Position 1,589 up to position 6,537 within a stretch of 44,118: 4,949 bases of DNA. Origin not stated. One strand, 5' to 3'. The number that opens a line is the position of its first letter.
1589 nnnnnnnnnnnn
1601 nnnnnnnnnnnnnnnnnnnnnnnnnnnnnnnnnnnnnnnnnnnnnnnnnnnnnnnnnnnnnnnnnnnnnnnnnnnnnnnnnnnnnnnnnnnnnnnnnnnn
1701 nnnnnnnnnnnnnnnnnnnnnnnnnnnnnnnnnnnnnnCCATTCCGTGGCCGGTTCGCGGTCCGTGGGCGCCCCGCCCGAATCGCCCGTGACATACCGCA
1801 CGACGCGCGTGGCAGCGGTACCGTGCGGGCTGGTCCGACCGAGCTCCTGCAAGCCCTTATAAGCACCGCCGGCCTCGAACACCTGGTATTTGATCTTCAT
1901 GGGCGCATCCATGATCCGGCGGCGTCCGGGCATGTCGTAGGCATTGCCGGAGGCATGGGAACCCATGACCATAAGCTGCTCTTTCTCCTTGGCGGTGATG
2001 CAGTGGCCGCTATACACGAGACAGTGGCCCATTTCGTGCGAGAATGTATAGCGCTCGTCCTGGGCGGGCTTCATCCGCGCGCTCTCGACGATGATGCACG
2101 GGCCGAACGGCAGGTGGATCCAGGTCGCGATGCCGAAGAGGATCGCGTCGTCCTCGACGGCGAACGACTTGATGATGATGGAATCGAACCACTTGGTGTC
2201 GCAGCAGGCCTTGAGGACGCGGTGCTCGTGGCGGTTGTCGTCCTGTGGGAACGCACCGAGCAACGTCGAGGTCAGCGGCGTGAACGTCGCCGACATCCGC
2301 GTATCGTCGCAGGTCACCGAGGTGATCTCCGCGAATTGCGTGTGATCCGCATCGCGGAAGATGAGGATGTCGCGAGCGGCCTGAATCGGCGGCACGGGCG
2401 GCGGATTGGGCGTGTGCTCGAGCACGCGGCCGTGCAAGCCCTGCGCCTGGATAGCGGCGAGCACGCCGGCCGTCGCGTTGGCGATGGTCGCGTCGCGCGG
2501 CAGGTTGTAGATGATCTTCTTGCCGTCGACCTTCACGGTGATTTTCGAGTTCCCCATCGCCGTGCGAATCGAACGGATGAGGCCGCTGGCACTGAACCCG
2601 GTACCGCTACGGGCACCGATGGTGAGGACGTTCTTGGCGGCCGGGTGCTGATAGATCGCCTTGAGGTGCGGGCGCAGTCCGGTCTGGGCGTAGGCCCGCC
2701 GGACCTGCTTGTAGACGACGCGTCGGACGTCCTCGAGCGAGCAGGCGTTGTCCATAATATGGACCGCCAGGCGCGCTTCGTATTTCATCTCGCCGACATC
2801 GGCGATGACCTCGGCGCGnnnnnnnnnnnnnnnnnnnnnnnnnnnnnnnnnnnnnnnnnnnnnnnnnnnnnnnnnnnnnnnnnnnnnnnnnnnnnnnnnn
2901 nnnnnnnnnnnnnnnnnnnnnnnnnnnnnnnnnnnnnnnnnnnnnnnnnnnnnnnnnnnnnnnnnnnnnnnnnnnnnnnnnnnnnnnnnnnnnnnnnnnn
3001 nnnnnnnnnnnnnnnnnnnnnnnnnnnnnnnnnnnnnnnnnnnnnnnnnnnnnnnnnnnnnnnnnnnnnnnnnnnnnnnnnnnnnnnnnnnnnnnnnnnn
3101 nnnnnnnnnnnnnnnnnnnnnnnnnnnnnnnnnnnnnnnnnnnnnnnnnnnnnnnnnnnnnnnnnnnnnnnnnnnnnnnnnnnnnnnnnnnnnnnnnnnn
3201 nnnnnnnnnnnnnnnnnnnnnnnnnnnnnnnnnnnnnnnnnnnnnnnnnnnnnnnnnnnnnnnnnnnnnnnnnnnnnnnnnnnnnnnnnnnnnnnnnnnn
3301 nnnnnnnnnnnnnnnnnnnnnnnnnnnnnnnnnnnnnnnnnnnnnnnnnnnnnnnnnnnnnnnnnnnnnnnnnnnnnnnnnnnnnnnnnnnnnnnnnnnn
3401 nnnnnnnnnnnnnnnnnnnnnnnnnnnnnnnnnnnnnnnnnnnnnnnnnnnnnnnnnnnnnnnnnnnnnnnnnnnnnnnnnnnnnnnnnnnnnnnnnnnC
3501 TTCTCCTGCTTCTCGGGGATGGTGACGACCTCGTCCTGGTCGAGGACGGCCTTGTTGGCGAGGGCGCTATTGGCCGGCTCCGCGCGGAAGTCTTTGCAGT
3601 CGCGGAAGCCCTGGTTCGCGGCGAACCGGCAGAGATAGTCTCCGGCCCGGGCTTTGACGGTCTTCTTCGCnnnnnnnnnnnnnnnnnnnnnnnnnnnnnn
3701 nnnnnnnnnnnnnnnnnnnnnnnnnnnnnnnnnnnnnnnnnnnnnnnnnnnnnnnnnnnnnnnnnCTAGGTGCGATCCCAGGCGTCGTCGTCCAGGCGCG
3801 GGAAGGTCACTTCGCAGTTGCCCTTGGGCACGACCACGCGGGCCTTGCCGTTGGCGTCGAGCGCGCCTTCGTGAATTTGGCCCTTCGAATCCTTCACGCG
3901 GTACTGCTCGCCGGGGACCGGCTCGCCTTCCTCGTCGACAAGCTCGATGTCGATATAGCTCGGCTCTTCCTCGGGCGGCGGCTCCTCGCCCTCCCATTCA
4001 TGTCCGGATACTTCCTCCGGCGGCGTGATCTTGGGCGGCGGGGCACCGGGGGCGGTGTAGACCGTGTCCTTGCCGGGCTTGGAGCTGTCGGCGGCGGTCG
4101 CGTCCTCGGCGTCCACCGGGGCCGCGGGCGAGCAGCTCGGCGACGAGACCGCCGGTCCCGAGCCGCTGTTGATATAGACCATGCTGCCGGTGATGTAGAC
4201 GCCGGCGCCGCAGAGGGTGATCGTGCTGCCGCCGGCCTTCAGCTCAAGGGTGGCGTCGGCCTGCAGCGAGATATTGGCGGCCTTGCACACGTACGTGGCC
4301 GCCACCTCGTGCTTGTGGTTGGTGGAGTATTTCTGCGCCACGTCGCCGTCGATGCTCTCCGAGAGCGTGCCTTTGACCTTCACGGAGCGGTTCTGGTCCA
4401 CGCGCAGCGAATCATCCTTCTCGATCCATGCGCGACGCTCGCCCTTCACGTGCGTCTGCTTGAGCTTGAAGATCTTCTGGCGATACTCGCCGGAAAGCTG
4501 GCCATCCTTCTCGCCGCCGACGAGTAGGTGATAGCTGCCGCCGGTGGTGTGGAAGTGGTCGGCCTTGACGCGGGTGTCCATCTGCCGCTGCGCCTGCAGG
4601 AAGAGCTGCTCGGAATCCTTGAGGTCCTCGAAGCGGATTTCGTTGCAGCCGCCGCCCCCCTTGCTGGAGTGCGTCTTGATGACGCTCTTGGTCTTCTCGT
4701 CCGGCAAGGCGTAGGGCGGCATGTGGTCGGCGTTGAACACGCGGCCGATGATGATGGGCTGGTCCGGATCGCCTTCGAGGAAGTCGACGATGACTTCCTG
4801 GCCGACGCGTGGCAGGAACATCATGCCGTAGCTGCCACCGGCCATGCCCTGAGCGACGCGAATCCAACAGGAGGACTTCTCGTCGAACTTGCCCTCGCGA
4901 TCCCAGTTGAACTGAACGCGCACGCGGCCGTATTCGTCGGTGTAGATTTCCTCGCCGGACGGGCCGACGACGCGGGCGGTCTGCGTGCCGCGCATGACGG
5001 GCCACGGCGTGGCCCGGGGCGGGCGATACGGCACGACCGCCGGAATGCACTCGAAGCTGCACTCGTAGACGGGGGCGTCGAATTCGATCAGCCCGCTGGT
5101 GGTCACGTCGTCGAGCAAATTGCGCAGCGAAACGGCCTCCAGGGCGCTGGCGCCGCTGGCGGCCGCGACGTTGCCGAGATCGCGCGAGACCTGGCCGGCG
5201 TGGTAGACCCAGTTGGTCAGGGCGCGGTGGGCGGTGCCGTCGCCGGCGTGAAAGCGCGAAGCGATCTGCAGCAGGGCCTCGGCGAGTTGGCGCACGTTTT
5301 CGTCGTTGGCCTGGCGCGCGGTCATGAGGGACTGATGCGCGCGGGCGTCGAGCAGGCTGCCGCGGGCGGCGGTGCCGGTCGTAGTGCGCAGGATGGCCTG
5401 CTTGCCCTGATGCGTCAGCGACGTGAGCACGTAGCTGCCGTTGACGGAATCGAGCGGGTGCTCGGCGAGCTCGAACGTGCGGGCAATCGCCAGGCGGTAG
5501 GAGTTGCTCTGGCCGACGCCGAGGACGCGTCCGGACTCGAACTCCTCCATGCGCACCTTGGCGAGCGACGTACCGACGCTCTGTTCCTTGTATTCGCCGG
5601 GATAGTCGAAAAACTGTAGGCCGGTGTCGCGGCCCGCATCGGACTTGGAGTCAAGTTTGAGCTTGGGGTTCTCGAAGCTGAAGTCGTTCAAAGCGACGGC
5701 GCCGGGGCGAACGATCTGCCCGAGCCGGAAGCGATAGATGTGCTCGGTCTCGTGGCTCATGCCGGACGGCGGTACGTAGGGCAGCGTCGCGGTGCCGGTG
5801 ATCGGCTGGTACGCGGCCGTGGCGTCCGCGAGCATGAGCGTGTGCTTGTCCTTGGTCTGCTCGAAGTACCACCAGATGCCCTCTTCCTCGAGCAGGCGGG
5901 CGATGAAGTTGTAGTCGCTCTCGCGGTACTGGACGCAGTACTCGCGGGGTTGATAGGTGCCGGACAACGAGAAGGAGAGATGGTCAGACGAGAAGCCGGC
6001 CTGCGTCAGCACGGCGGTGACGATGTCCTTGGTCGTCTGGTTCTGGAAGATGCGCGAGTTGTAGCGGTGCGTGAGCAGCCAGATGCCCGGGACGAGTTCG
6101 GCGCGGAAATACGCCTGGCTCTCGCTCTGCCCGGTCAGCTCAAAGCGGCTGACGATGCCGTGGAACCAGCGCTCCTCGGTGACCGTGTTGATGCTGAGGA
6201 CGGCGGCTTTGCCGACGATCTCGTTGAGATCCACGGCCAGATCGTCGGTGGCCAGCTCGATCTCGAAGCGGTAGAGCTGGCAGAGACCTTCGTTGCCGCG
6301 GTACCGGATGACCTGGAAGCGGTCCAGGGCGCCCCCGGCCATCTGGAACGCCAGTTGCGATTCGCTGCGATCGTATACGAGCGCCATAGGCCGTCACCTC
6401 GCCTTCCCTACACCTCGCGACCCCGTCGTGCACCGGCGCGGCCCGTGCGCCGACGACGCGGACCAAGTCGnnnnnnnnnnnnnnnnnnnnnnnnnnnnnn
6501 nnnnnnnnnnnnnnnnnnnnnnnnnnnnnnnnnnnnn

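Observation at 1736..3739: VgrG-adjacent 667-aa HExxH protein with a LysM-like N-terminus: candidate new T6SS metallopeptidase effector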

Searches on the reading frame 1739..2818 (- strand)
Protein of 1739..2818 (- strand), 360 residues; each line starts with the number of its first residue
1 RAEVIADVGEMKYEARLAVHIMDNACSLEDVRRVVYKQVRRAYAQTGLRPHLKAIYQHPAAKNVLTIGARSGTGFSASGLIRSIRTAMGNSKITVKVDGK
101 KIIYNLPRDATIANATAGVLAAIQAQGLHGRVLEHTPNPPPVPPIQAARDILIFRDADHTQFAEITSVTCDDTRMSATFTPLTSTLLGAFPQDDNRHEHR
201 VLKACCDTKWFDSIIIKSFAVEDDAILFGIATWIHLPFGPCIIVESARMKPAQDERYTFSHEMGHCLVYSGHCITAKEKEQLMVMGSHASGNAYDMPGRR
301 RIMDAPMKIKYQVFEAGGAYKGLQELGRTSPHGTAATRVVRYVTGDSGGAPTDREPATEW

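Call 59: predict_structure(alignment_id=A6)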
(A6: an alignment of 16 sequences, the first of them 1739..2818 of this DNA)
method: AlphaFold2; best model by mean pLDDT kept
length: 360 residues; sequences in the alignment: 16
mean_pLDDT: 75.2   pTM: 0.76
mean pLDDT of the five models: 75.2, 71.6, 69.3, 67.9, 65.9
residues with pLDDT >= 90: 135; 70-90: 92; 50-70: 77; < 50: 56
segments of 3 or more residues with pLDDT < 50: 1-11, 278-282, 284-294, 296-299, 303-307, 341-360
pLDDT, mean of each block of 10 residues (from residue 1): 36 74 94 82 69 91 94 90 68 95 94 96 97 83 91 94 96 94 94 84 87 91 75 69 87 64 72 52 47 48 50 56 63 59 36 34
secondary structure, 60 per line:
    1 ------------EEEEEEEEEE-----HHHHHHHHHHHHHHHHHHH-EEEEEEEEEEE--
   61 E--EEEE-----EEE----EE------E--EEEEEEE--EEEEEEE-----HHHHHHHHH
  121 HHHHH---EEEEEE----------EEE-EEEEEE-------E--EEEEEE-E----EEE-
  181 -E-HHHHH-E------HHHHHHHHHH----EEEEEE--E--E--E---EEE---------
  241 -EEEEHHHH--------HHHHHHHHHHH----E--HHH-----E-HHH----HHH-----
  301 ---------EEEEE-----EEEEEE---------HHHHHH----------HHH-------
elements in order: E13-22 H28-46 E48-58 E64-67 E73-75 E91-97 E100-106 H112-125 E129-134 E145-147 E149-154 E165-170 E177-179 H184-188 H197-206 E211-216 E229-231 E242-245 H246-249 H258-268 E310-314 E320-325 H335-340

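Call 61: fold_search(model_id=the predicted structure, library=pdb)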
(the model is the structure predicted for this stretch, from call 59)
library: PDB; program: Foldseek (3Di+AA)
matches with E <= 10: 499; with E <= 0.001: 2
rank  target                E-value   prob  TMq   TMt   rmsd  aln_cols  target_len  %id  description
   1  9ki1_1                2.0e-04  0.94  0.19  0.14  14.9       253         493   10  Baseplate structure of Escherichia phage Mu (released 2025-02-12)
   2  9khy_a                5.7e-04  0.98  0.19  0.14  12.6       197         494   10  Terminator and trunk structure of Escherichia phage Mu (released 2025-02-12)
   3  8kee_C                1.0e-03  0.92  0.23  0.17   9.6       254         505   12  Cyanophage A-1(L) sheath-tube (released 2024-04-10)
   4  8fop_j                1.8e-03  0.38  0.16  0.13  17.9       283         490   12  Structure of Agrobacterium tumefaciens bacteriophage Milano curved tail (released 2024-01-17)
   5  9ndy_L                3.3e-03  0.87  0.16  0.13  13.4       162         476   12  Composite baseplate asymmetric unit of JohannRWettstein (Bas63) (released 2025-11-19)
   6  8fqc_I1               5.0e-03  0.44  0.17  0.13  15.8       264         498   12  Structure of baseplate with receptor binding complex of Agrobacterium phage Milano (released 2024-01-31)
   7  8foy                  6.4e-03  0.30  0.15  0.11  16.1       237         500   10  Structure of Agrobacterium tumefaciens bacteriophage Milano contracted tail-sheath (released 2024-01-17)
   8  8kee_A                7.2e-03  0.60  0.21  0.16  10.1       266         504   10  Cyanophage A-1(L) sheath-tube (released 2024-04-10)
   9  9gsx_Y                3.5e-02  0.44  0.14  0.09  12.7       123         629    8  Campylobacter hook-filament junction-cap complex (released 2025-04-09)
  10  9gsx_X                5.6e-02  0.82  0.19  0.11   5.6       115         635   10  Campylobacter hook-filament junction-cap complex (released 2025-04-09)
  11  8erm_A                1.1e-01  0.20  0.14  0.23  15.9       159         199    7  Crystal structure of FliC D2/D3 domains from Pseudomonas aeruginosa PAO1 (released 2023-05-17)
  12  9ndy_I                1.3e-01  0.35  0.15  0.12  15.9       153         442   13  Composite baseplate asymmetric unit of JohannRWettstein (Bas63) (released 2025-11-19)
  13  4on1_A                1.4e-01  0.69  0.26  0.28  10.5       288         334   11  Crystal Structure of metalloproteinase-II from Bacteroides fragilis (released 2014-04-09)
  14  4on1_B                1.6e-01  0.54  0.24  0.26  11.8       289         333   11  Crystal Structure of metalloproteinase-II from Bacteroides fragilis (released 2014-04-09)
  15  2w12                  1.8e-01  0.47  0.24  0.39  12.5       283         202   10  High-resolution crystal structure of the P-I snake venom metalloproteinase BaP1 in complex with a peptidomimetic: insigh (released 2009-06-16)
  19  3p24_A                2.3e-01  0.51  0.25  0.25  11.3       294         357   10  Structure of profragilysin-3 from Bacteroides fragilis (released 2010-12-29)
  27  3p24_D                3.0e-01  0.38  0.25  0.25  13.2       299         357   10  Structure of profragilysin-3 from Bacteroides fragilis (released 2010-12-29)
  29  1iag                  3.2e-01  0.38  0.24  0.40  12.2       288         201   11  FIRST STRUCTURE OF A SNAKE VENOM METALLOPROTEINASE: A PROTOTYPE FOR MATRIX METALLOPROTEINASES(SLASH)COLLAGENASES (released 1994-08-31)
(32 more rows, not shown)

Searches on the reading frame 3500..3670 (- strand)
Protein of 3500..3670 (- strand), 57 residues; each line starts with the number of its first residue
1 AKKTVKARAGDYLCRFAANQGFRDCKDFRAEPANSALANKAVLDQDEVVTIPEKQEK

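Call 42: search_solved_structures(query=A5, max_evalue=1, show_alignments=3)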
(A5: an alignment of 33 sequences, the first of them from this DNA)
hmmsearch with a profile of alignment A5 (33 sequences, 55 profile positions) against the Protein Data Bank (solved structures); distinct sequences matched with E-value up to 1: 2.
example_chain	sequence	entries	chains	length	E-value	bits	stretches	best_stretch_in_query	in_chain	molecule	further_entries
1y9a_A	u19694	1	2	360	0.48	12.9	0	39-54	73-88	NADP-dependent alcohol dehydrogenase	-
6l3o_A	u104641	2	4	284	0.85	12.1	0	16-43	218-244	Hydroxycinnamoyl-CoA hydratase-lyase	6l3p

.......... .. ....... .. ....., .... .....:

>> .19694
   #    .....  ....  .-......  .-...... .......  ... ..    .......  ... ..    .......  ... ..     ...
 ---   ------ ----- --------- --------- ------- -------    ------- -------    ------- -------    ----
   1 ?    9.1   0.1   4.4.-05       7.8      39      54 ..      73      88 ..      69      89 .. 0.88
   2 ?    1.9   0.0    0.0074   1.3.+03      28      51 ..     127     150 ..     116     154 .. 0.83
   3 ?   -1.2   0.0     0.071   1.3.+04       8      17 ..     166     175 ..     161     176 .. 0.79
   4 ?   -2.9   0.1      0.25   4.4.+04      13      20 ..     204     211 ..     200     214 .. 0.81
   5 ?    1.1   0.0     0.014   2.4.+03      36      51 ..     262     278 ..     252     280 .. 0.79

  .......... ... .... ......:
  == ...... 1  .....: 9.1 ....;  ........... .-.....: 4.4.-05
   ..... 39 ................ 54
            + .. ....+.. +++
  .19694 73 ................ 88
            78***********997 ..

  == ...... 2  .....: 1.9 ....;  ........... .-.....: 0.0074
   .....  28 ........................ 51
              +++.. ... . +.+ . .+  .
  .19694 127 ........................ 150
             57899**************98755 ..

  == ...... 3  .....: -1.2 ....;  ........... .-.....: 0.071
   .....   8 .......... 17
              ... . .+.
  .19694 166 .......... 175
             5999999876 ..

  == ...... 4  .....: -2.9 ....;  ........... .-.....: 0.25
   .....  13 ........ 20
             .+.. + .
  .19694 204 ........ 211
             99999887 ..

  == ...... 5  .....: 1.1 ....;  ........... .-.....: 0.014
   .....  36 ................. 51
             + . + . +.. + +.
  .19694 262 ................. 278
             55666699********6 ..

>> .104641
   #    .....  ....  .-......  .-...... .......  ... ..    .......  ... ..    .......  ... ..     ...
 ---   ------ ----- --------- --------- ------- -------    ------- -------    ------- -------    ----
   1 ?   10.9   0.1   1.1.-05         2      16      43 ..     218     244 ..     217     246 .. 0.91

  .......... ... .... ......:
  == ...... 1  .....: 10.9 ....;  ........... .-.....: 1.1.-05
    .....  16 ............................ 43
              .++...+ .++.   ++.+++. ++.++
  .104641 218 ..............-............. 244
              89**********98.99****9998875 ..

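Call 44: search_protein_families(library=pfam, proteins=[window:3500-3670:-], max_evalue=1)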
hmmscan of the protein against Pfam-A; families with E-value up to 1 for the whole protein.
seq(57 aa): 0 families

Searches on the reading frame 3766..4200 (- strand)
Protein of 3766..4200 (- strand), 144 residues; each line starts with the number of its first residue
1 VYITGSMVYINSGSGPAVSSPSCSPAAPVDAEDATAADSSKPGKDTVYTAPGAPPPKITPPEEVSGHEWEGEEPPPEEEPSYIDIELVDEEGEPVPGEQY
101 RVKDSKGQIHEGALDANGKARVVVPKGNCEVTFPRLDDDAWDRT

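Call 73: search_protein_families(library=pfam, proteins=[window:3766-4200:-], max_evalue=0.1)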
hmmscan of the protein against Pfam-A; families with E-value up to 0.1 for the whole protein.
window:3766-4200:- (144 aa): 2 families
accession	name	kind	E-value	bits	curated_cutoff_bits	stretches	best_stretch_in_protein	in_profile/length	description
PF13620.12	CarboxypepD_reg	-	0.035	14.9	32.3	1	88-133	7-54/82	Carboxypeptidase regulatory-like domain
PF18565.7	Glyco_hydro2_C5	-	0.086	13.2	32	0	79-103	16-40/103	Glycoside hydrolase family 2 C-terminal domain 5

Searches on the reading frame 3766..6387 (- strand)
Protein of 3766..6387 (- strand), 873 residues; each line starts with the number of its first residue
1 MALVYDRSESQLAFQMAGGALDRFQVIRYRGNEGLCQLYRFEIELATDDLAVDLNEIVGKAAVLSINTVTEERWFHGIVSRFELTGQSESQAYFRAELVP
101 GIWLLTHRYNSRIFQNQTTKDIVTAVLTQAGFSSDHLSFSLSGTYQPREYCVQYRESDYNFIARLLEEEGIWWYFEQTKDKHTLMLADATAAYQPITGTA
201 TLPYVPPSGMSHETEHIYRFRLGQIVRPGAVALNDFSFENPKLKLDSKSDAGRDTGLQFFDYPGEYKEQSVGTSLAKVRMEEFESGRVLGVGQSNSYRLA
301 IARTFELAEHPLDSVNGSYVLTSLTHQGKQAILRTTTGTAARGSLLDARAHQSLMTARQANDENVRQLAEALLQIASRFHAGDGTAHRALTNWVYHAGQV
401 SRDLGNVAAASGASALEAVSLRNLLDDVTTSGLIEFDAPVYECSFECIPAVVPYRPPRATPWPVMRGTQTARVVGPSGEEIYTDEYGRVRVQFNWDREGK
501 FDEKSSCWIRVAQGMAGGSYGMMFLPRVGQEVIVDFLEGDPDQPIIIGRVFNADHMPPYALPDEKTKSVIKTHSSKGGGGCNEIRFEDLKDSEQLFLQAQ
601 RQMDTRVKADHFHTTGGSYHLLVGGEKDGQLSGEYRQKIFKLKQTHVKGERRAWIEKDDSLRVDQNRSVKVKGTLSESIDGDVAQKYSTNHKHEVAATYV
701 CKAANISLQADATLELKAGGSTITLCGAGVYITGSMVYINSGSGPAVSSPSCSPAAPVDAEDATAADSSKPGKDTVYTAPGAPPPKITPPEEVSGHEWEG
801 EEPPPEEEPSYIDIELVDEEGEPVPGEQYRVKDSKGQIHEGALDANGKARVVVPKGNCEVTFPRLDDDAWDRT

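Call 3: search_protein_families(library=pfam, proteins=[window:3766-6387:-], max_evalue=1)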
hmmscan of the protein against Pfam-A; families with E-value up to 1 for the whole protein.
window:3766-6387:- (873 aa): 7 families
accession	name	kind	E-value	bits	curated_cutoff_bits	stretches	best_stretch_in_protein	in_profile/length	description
PF05954.17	Phage_GPD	-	2.1e-93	313.3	30.1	1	33-330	2-303/305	Phage tail baseplate hub (GPD)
PF22178.3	Gp5_trimer_C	-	1.1e-26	93.7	30.9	2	568-676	1-109/112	Bacteriophage T4 gp5 C-terminal trimerisation domain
PF04717.18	Phage_base_V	-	1.5e-16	60.9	23.8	1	484-551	12-75/75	Type VI secretion system/phage-baseplate injector OB domain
PF20093.5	DUF6484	-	1.8e-05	25.7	27.6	1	528-550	39-61/61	Domain of unknown function (DUF6484)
PF06715.18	Gp5_C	-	0.071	13.7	20.4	1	658-680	2-24/24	Gp5 C-terminal repeat (3 copies)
PF19813.4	DUF6296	-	0.12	12.8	27.2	1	474-492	32-50/78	Family of unknown function (DUF6296)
PF04985.20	Phage_tube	-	0.19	11.9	22.4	1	644-701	75-131/165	Phage tail tube protein FII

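Call 4: search_protein_families(library=ncbifam, proteins=[window:3766-6387:-], max_evalue=1)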
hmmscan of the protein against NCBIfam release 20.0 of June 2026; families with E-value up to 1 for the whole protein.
window:3766-6387:- (873 aa): 4 families
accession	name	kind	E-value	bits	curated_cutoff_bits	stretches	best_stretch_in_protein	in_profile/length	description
TIGR03361.1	VI_Rhs_Vgr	subfamily_domain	1.7e-183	610.8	186.35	2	439-615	332-508/513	type VI secretion system tip protein TssI/VgrG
TIGR01646.1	vgr_GE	subfamily_domain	2.8e-136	455.3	121.8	2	25-327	2-306/480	type VI secretion system tip protein VgrG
NF033848.1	VgrG_rel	hypoth_equivalog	6.1e-17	61.1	275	2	484-570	389-473/547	VgrG-related protein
TIGR01644.1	phage_P2_V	subfamily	0.072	12.7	46.75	1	508-563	35-89/192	phage baseplate assembly protein V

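Call 77: find_related_loci(query=window:3766-6387:-, collection=metagenome_contigs, flank=7000)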
Query window:3766-6387:- (873 aa) in metagenome_contigs; peptide patterns used: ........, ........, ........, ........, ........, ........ (x = any residue, [..] = any of these).
453 stretches matched a pattern; 389 encode a relative of the query (tblastn E <= 1e-3); the best 80 are kept; 79 distinct loci.
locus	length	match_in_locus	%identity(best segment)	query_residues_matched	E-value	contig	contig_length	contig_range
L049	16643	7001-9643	72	1-873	0e+0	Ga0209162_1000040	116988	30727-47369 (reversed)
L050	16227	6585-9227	72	1-873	0e+0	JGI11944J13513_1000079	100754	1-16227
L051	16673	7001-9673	71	1-873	0e+0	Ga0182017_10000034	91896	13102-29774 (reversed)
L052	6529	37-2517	67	52-872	0e+0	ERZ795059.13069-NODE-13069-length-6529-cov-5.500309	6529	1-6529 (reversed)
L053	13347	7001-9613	62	1-873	0e+0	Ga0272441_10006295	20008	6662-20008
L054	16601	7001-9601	60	1-872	0e+0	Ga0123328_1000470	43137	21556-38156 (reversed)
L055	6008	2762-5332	59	1-872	0e+0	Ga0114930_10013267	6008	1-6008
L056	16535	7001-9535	58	1-872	0e+0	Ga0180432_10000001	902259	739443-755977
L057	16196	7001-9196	60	1-740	0e+0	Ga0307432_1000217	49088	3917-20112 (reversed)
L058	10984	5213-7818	56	1-870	0e+0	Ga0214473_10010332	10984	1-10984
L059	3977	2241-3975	73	1-571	2e-175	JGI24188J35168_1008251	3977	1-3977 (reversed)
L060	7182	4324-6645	56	10-872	1e-149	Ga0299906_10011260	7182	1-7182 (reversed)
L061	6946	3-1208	64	471-870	2e-147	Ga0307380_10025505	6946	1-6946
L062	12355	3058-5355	54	14-871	3e-129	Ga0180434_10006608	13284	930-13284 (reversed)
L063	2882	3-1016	58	534-872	3e-122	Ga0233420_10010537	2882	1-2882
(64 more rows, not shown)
